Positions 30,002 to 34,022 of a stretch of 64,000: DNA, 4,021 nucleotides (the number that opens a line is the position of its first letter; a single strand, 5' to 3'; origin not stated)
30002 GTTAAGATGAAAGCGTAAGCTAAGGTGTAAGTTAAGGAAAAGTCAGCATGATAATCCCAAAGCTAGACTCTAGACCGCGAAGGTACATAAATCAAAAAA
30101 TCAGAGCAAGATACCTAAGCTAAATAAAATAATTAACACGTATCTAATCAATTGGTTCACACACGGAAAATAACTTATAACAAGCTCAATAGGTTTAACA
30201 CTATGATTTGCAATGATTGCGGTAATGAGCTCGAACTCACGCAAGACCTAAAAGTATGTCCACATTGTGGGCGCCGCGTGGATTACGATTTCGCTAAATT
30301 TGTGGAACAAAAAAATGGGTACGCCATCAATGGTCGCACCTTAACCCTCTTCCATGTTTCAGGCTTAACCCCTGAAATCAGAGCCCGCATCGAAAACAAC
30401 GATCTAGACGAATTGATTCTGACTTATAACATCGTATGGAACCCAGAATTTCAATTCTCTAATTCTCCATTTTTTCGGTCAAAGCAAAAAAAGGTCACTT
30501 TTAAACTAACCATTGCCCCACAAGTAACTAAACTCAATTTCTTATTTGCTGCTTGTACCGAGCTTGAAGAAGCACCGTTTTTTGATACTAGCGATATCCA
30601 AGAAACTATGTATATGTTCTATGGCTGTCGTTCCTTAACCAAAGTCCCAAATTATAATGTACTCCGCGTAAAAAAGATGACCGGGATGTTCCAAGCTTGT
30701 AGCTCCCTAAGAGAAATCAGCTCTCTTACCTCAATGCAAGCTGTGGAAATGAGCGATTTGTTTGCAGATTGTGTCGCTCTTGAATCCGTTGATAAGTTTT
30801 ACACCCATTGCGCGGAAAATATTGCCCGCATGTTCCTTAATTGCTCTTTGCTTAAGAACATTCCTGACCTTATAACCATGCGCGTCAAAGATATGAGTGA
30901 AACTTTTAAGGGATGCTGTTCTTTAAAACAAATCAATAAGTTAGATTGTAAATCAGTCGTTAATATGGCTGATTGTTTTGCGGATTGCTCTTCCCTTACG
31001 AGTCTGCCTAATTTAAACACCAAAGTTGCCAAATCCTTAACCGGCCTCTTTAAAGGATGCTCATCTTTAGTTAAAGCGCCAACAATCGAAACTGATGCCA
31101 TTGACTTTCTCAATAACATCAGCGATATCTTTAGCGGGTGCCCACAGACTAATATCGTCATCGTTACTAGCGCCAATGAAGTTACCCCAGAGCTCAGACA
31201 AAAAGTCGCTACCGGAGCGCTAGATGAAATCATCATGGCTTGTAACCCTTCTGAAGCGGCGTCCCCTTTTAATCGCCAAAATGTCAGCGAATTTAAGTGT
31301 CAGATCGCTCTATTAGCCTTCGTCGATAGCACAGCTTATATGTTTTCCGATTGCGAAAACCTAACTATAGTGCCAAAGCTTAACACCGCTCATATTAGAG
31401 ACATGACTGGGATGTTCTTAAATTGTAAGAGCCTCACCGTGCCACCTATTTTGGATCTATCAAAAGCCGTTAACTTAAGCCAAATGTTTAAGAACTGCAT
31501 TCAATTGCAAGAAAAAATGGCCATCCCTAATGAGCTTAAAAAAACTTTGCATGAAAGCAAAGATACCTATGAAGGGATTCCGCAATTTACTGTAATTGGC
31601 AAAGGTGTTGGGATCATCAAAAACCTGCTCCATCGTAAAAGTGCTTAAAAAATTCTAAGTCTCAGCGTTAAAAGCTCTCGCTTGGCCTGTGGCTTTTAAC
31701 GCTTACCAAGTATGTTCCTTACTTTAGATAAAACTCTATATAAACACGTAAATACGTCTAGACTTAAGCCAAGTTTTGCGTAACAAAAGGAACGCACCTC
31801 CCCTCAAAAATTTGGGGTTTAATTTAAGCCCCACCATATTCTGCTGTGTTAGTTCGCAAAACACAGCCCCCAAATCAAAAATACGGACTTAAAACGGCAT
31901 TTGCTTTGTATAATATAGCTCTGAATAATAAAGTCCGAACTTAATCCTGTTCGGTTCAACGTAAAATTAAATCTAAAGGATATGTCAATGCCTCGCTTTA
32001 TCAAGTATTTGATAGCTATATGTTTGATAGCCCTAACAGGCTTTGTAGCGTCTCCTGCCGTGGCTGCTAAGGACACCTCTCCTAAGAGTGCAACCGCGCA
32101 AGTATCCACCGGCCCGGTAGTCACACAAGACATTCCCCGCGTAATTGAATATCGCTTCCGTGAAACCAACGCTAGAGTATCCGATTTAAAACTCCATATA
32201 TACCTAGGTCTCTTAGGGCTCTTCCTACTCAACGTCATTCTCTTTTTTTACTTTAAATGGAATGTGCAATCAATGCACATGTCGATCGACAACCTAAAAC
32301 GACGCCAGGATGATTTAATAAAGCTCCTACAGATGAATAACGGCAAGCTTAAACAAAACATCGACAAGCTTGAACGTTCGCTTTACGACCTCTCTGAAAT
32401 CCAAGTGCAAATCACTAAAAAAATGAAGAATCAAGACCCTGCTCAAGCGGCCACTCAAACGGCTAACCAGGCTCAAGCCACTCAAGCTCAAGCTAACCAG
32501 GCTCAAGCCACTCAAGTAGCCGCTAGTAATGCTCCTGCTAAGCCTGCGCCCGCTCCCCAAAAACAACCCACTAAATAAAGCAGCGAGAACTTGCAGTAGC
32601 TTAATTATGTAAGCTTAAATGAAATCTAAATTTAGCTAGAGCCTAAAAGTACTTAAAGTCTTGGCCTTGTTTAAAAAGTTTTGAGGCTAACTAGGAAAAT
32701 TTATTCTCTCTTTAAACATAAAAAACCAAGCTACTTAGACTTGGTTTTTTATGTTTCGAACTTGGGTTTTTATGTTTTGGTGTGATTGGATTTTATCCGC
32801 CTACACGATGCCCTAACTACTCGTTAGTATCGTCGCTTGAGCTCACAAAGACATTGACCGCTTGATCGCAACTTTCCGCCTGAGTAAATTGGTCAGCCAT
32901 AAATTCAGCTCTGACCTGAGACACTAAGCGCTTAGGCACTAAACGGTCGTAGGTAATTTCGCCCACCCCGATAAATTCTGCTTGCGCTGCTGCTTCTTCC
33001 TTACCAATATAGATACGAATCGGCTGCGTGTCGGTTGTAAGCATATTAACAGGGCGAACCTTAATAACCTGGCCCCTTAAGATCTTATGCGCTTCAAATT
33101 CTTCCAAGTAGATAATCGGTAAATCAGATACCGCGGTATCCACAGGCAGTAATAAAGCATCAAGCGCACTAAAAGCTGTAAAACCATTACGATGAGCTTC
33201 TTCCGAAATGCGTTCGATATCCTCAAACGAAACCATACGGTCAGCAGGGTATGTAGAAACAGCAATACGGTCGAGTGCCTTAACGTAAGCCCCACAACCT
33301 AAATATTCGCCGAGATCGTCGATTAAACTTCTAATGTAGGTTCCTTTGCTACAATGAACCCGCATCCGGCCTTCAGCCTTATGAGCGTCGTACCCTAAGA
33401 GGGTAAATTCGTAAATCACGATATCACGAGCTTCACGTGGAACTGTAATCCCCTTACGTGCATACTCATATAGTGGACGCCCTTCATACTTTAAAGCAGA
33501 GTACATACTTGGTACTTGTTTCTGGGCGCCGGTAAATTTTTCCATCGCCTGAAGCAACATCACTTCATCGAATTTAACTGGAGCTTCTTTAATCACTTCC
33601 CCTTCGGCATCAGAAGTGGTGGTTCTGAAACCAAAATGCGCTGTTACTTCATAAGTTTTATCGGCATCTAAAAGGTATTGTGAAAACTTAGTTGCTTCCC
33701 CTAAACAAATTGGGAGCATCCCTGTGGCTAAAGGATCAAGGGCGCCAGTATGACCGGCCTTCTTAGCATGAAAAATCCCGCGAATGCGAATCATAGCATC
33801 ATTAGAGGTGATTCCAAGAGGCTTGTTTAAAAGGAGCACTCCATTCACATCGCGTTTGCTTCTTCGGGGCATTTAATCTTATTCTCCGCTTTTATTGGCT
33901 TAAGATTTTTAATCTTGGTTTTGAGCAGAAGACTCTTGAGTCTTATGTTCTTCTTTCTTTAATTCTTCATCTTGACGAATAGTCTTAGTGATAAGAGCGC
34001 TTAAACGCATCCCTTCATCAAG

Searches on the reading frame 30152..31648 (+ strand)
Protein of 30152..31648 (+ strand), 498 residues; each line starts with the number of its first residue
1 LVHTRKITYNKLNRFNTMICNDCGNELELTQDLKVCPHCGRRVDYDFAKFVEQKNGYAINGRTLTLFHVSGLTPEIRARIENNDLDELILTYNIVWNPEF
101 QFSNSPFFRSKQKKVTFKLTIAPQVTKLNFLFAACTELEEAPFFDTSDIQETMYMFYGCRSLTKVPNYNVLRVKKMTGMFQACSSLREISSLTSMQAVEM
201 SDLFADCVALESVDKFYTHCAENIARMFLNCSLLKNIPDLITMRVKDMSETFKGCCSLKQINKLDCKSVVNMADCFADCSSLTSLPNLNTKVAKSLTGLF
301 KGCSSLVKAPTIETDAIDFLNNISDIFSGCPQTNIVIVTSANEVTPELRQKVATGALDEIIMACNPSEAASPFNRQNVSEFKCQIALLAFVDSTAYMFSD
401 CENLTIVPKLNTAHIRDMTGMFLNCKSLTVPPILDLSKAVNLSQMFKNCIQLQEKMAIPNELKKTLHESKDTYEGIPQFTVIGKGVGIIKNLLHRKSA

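Call 15: search_protein_families(library=ncbifam, proteins=[window:30152-31648:+])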
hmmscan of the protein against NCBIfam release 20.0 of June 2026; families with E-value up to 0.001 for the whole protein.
window:30152-31648:+ (498 aa): 2 families
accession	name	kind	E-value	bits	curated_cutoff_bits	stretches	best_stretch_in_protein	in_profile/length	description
TIGR02167.2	Liste_lipo_26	repeat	3.7e-12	45.7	30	0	397-419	1-25/26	PARCEL repeat-containing surface protein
NF045896.1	Mbov_0838_LP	exception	1.3e-08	34.3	500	0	213-301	289-380/433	Mbov_0838 family PARCEL repeat surface lipoprotein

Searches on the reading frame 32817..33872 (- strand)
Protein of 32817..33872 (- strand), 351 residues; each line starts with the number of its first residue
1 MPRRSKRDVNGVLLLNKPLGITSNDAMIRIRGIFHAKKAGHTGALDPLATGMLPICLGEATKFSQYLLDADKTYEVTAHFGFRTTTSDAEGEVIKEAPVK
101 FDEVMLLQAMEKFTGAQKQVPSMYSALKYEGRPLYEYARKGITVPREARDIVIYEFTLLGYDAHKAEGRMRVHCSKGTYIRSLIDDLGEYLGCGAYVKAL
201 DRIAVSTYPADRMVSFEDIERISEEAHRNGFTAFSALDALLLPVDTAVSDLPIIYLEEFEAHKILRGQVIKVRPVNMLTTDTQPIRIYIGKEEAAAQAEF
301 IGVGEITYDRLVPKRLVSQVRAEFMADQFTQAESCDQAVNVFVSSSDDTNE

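Call 15: search_protein_families(library=ncbifam, proteins=[window:32817-33872:-])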
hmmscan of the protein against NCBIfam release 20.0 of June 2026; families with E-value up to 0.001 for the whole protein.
window:32817-33872:- (351 aa): 3 families
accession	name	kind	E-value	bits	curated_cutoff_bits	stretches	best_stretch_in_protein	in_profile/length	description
TIGR00431.1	TruB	equivalog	2.3e-79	266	151.45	1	9-218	1-209/210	tRNA pseudouridine(55) synthase TruB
NF003280.0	PRK04270.1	equivalog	4.9e-37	127.4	242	1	9-292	30-278/323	RNA-guided pseudouridylation complex pseudouridine synthase subunit Cbf5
TIGR00425.1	CBF5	equivalog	3.1e-29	102.1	238.15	1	10-280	34-266/322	RNA-guided pseudouridylation complex pseudouridine synthase subunit Cbf5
